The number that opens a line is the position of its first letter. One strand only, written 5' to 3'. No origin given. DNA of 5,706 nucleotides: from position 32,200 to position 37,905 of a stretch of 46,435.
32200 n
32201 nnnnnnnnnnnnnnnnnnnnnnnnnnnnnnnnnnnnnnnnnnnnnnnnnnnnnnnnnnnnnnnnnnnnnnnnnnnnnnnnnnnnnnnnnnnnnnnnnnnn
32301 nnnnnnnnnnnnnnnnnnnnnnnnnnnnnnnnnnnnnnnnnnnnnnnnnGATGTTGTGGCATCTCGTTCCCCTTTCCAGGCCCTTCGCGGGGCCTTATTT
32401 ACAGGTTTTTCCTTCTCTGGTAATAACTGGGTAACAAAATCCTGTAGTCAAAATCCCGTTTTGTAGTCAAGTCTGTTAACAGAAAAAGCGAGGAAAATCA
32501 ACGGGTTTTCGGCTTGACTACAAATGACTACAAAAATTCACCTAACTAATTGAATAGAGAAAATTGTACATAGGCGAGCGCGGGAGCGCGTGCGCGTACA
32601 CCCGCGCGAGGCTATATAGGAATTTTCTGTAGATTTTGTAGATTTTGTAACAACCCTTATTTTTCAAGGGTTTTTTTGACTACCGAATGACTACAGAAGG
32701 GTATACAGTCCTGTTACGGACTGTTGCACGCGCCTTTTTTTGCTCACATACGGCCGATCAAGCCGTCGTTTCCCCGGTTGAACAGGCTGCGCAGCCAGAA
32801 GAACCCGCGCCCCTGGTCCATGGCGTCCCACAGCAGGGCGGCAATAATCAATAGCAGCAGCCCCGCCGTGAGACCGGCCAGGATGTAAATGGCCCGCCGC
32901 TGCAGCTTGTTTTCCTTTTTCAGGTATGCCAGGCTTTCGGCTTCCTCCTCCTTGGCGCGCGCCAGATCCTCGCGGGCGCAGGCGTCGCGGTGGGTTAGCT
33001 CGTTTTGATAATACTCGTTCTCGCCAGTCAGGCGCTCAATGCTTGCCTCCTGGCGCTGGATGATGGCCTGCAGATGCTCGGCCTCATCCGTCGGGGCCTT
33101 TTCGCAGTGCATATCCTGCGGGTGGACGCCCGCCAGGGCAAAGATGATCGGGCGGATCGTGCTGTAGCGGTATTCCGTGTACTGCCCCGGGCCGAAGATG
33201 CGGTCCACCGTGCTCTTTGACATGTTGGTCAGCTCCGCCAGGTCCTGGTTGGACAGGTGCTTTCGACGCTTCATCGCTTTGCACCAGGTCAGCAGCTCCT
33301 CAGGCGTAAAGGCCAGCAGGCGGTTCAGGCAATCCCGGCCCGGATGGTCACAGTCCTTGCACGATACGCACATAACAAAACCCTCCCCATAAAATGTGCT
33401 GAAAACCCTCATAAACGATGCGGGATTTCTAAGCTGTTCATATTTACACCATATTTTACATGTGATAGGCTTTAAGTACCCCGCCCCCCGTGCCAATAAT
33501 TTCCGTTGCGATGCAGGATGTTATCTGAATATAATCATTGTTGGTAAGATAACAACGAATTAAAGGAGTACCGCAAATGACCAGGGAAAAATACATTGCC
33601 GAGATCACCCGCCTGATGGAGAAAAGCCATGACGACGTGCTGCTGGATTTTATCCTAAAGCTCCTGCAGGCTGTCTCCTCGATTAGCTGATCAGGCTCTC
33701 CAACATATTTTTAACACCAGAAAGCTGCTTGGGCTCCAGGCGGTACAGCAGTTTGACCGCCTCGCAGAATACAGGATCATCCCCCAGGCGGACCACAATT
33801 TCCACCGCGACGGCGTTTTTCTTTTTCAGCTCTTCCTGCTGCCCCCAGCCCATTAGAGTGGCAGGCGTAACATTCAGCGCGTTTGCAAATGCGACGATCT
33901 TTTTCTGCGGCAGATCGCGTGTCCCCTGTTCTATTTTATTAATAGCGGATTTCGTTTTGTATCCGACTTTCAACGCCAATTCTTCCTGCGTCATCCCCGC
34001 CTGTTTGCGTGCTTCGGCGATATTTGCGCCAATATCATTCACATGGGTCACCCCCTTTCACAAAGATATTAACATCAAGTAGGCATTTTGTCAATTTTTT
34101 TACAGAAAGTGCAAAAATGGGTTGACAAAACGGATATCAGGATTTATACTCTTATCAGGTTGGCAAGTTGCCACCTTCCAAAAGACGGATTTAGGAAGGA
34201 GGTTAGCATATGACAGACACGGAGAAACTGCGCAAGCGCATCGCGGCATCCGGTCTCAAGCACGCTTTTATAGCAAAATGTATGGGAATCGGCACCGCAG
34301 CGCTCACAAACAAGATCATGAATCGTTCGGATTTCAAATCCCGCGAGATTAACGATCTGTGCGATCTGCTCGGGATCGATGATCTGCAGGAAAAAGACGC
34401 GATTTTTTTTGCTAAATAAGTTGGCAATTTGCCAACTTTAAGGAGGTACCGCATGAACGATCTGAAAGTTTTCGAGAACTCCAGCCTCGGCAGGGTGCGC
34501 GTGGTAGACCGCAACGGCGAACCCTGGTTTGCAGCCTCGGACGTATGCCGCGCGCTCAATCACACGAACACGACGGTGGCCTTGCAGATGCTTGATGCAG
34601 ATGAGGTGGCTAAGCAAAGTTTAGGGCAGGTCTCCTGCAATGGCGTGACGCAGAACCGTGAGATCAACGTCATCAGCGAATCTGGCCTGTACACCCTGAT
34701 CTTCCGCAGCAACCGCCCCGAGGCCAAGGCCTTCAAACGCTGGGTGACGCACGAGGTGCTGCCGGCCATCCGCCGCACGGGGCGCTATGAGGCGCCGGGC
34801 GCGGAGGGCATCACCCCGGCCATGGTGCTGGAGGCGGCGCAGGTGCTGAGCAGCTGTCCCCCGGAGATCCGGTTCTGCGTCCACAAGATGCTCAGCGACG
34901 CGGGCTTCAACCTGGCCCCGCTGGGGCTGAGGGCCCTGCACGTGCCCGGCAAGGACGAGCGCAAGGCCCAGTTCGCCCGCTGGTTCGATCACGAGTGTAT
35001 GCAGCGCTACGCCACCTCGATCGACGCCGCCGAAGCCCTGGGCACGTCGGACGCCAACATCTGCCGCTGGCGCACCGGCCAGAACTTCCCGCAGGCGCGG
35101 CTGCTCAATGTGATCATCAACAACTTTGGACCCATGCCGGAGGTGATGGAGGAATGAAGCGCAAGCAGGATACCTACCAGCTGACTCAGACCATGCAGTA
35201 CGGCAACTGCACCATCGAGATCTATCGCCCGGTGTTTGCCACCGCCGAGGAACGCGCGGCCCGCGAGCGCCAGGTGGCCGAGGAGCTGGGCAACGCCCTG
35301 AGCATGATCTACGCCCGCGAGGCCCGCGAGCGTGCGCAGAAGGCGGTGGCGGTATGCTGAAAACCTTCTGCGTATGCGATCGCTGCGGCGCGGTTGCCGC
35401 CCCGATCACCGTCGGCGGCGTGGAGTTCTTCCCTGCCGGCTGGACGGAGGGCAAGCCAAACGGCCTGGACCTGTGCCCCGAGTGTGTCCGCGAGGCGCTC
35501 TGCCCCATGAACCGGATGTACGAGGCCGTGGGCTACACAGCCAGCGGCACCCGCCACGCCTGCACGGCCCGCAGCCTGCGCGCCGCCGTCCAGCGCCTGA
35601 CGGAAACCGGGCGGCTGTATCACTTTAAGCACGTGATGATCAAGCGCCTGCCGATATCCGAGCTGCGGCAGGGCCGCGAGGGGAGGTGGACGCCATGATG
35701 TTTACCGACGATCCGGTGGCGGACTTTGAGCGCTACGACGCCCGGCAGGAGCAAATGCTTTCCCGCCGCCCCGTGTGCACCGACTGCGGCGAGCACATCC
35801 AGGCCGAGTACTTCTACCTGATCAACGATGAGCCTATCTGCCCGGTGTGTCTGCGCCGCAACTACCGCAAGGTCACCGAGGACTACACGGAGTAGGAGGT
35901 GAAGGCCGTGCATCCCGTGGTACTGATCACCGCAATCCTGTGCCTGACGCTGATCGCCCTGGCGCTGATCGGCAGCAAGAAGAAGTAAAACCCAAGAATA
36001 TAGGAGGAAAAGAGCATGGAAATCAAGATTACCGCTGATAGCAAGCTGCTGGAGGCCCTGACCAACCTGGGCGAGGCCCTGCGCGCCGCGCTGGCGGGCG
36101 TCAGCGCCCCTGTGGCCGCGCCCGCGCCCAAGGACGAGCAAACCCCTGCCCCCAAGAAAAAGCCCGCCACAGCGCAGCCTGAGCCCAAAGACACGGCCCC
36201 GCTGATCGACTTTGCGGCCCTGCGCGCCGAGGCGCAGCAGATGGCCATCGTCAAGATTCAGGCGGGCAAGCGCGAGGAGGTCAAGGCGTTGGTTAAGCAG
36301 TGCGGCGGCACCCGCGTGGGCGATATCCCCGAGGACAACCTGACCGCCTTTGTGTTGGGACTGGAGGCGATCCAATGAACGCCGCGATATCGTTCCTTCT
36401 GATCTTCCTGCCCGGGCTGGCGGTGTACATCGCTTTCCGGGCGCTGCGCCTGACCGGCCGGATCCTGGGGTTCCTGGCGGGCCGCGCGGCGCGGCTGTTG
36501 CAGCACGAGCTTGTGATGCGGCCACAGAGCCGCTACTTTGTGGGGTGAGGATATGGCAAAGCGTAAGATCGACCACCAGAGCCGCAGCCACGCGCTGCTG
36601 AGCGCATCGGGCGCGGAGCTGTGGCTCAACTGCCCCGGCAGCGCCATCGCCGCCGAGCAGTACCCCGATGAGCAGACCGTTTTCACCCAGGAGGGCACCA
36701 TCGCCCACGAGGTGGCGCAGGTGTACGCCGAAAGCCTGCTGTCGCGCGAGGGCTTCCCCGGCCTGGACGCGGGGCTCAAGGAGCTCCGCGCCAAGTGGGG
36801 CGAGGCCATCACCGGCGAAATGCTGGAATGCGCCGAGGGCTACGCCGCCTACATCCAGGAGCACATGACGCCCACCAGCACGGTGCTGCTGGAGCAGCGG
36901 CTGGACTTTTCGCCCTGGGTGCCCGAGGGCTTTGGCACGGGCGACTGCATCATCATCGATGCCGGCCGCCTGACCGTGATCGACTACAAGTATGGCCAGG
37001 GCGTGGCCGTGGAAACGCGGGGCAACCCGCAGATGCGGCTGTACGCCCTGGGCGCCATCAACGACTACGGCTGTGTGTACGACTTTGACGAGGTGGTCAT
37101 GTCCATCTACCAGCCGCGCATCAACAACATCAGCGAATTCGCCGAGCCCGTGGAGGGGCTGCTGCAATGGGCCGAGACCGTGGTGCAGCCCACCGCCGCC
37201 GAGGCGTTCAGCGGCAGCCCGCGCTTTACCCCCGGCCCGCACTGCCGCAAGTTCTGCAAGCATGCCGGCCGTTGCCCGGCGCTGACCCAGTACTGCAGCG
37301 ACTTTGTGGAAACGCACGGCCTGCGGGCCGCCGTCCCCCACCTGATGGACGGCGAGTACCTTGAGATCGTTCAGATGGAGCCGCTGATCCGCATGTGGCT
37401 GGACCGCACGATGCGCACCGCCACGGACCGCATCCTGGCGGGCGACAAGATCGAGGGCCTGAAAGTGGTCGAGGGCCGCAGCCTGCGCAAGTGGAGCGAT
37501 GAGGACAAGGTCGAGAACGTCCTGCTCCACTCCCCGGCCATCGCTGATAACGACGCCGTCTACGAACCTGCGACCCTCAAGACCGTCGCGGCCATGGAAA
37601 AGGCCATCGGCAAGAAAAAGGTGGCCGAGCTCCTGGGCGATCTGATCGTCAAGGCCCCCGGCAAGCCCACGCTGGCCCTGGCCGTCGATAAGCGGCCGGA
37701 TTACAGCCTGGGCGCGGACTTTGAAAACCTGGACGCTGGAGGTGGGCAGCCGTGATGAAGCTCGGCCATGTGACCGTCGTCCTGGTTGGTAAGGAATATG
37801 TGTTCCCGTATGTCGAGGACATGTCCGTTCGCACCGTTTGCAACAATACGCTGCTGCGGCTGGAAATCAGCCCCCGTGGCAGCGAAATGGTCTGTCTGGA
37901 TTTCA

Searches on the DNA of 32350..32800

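Call 76: search_rna_families(source=window, start=32350, end=32800, threshold=evalue, max_evalue=1)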
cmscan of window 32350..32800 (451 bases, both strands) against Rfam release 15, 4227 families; matches with E-value up to 1: 1.
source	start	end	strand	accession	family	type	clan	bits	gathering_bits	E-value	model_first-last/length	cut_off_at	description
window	32580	32677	+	RF00557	L10_leader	Cis-reg; leader;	-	18.8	44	0.79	28-129/138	no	Ribosomal protein L10 leader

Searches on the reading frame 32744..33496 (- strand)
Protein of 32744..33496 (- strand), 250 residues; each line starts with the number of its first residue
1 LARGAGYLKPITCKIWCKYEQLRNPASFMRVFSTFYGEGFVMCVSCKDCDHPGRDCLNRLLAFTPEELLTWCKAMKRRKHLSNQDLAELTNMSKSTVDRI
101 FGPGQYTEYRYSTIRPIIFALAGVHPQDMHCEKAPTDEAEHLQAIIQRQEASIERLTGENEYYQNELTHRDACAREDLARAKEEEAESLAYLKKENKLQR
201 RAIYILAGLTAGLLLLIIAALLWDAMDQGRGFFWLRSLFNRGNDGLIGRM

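Call 15: search_protein_families(library=pfam, proteins=[window:32744-33496:-], max_evalue=0.01)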
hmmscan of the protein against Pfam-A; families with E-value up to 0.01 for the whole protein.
window:32744-33496:- (250 aa): 3 families
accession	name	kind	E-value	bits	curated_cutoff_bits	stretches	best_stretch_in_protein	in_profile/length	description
PF11559.13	ADIP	-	0.00028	21.4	34.3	1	113-203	35-124/151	Afadin- and alpha -actinin-Binding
PF09339.16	HTH_IclR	-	0.0093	16.2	22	0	77-99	15-37/52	IclR helix-turn-helix domain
PF13613.12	HTH_Tnp_4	-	0.0098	15.9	27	0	75-101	14-40/53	Helix-turn-helix of DDE superfamily endonuclease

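Call 16: search_protein_families(library=phrogs, proteins=[window:32744-33496:-], max_evalue=0.001)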
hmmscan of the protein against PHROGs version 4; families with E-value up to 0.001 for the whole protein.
window:32744-33496:- (250 aa): 0 families

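Call 59: find_encoding_contigs(protein=window:32744-33496:-, flank=4000, max_places=8)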
Protein window:32744-33496:- (250 aa): no gene with exactly this product is on record in the collection.

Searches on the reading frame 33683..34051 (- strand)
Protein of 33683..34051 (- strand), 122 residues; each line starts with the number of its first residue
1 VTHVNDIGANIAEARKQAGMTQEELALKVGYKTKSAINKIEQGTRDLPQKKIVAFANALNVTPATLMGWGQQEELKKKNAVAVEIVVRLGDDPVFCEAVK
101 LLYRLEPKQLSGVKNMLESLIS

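Call 15: search_protein_families(library=pfam, proteins=[window:33683-34051:-], max_evalue=0.01)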
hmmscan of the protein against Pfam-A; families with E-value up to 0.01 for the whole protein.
window:33683-34051:- (122 aa): 4 families
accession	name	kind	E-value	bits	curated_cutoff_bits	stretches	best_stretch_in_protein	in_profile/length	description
PF01381.28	HTH_3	-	3.1e-15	56.4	23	1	11-65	1-54/55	Helix-turn-helix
PF13560.12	HTH_31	-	2.9e-09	37.5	27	1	7-65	2-60/64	Helix-turn-helix domain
PF12844.13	HTH_19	-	1.7e-08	34.7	30.2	1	8-67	1-59/64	Helix-turn-helix domain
PF13443.12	HTH_26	-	0.00093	19.8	22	1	11-69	2-60/63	Cro/C1-type HTH DNA-binding domain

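Call 16: search_protein_families(library=phrogs, proteins=[window:33683-34051:-], max_evalue=0.001)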
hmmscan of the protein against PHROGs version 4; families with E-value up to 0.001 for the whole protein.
window:33683-34051:- (122 aa): 14 families
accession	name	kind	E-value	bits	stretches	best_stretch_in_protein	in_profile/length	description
phrog_2967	-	transcription regulation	8.7e-19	69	1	2-89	6-90/225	transcriptional regulator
phrog_8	-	transcription regulation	6.6e-15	56.4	1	6-78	76-147/346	transcriptional regulator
phrog_4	-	transcription regulation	5.8e-13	49.6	1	5-86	135-217/400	transcriptional repressor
phrog_5823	-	transcription regulation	4e-12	47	1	5-77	5-77/404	transcriptional regulator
phrog_3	-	transcription regulation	6e-11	43.7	1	2-74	84-155/430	transcriptional repressor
phrog_2439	-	transcription regulation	7.6e-09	35.9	1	7-69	8-69/367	transcriptional regulator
phrog_1373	-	transcription regulation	8.6e-09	36.6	1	10-74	67-130/166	transcriptional regulator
phrog_7396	-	unknown function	5e-07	30.6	1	7-90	16-101/227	-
phrog_7241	-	transcription regulation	1e-05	26.6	1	12-67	67-121/122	transcriptional regulator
phrog_2328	-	transcription regulation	1.3e-05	26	1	6-64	15-72/128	transcriptional repressor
phrog_14076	-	transcription regulation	8.6e-05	24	1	10-51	17-60/86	transcriptional regulator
phrog_2104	-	unknown function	0.00015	22.9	0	10-46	43-78/103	-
phrog_4583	-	transcription regulation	0.0002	22.3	1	6-68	10-71/81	transcriptional repressor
phrog_7950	-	transcription regulation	0.00022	22.3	0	10-43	11-43/68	transcriptional repressor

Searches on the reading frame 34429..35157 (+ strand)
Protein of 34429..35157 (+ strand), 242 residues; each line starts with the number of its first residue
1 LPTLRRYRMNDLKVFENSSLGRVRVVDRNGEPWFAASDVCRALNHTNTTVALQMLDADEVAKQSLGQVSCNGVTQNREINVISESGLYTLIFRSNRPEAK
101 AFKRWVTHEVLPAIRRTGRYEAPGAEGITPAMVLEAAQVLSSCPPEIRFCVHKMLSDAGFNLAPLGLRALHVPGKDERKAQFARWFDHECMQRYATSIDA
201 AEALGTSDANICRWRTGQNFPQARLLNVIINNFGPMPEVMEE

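Call 28: search_protein_families(library=pfam, proteins=[window:34429-35157:+], max_evalue=0.01)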
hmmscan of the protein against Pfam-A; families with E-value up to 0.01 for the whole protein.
window:34429-35157:+ (242 aa): 1 family
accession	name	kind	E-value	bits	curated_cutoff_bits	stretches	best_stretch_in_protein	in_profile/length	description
PF02498.22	Bro-N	-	1.1e-25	90.5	25.6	1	23-112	2-96/96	BRO family, N-terminal domain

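Call 29: search_protein_families(library=phrogs, proteins=[window:34429-35157:+], max_evalue=0.001)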
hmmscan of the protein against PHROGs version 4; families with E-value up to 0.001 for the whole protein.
window:34429-35157:+ (242 aa): 13 families
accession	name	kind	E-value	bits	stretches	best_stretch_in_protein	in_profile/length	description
phrog_130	-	transcription regulation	3.8e-47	162.4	1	6-132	154-277/480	anti-repressor Ant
phrog_2899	-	transcription regulation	7.9e-39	134.8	1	9-124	4-115/263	anti-repressor Ant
phrog_2593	-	transcription regulation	2e-38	133.6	1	22-154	31-167/255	anti-repressor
phrog_463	-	transcription regulation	1.2e-33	117.7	1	9-123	2-113/250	anti-repressor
phrog_245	-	transcription regulation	1.1e-28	101.7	1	15-128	46-145/319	anti-repressor Ant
phrog_7940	-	unknown function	7.4e-27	95.5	1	9-121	1-108/252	-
phrog_5060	-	transcription regulation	4e-25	90.1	1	22-127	16-120/224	anti-repressor Ant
phrog_2011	-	transcription regulation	3.4e-24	87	1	16-140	5-133/275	anti-repressor Ant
phrog_9976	-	transcription regulation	3.8e-24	86.6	1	22-119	10-105/188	anti-repressor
phrog_2977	-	transcription regulation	8.7e-24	85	1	8-96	60-147/150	anti-repressor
phrog_25722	-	unknown function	2.4e-23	83.6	1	12-125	4-114/150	-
phrog_7347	-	unknown function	2.5e-05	25.5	1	81-122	8-48/78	-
phrog_3949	-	transcription regulation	0.00017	22.7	1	177-234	8-66/161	transcriptional repressor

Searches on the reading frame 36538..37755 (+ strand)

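Call 28: search_protein_families(library=pfam, proteins=[window:36538-37755:+], max_evalue=0.01)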
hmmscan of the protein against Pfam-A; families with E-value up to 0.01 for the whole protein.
window:36538-37755:+ (405 aa): 2 families
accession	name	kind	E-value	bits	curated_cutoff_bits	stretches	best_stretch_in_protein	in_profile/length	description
PF10926.14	DUF2800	-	2.6e-113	379.4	21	1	18-387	1-368/368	Protein of unknown function (DUF2800)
PF12705.13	PDDEXK_1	-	1.2e-12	48.8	22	1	21-247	2-247/247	PD-(D/E)XK nuclease superfamily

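Call 29: search_protein_families(library=phrogs, proteins=[window:36538-37755:+], max_evalue=0.001)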
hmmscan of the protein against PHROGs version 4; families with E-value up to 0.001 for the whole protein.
window:36538-37755:+ (405 aa): 2 families
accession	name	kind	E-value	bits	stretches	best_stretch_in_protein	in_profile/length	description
phrog_69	-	DNA, RNA and nucleotide metabolism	5.4e-112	376.3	1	5-400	74-478/501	exonuclease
phrog_3953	-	DNA, RNA and nucleotide metabolism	3.2e-27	96.4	1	10-220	5-182/186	exonuclease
